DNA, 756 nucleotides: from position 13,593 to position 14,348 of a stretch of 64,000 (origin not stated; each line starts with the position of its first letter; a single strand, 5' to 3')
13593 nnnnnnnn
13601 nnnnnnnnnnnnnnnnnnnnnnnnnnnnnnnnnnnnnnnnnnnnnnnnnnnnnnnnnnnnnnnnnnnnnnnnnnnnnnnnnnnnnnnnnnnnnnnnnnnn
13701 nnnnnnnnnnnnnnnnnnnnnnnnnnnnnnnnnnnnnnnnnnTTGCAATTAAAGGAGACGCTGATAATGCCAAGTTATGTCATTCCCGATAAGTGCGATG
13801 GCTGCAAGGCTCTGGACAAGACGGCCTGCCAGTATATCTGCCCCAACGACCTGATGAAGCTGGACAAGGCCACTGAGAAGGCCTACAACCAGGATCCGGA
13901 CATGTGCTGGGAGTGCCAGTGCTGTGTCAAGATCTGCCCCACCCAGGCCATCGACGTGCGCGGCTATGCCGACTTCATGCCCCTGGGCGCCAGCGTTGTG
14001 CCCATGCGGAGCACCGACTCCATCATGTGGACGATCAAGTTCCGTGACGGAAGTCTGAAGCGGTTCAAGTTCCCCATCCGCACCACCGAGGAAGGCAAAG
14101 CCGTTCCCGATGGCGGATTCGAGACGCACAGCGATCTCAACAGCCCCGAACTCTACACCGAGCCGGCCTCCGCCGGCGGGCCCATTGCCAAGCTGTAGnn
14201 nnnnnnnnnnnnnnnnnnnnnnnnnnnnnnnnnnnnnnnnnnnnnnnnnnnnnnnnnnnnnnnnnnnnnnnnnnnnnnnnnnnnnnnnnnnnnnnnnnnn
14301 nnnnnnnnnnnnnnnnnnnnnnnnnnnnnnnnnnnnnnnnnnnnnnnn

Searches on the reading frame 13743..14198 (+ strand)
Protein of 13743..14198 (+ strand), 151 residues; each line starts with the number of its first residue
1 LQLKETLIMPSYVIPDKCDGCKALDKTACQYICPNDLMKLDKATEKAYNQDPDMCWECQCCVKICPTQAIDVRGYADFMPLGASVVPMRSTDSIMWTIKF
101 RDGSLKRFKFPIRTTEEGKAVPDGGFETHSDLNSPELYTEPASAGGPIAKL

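Call 17: search_protein_families(library=pfam, proteins=[window:13743-14198:+], max_evalue=0.00001)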
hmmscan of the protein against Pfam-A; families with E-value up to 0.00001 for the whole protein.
window:13743-14198:+ (151 aa): 3 families
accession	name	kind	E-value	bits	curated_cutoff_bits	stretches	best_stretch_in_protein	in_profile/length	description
PF12139.13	APS-reductase_C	-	6.5e-34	116.4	25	1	72-144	1-75/82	Adenosine-5'-phosphosulfate reductase beta subunit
PF12838.12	Fer4_7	-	3.8e-08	34.1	27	1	17-69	1-52/52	4Fe-4S dicluster domain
PF00037.32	Fer4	-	3.1e-07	30.4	21.1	0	51-71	4-24/24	4Fe-4S binding domain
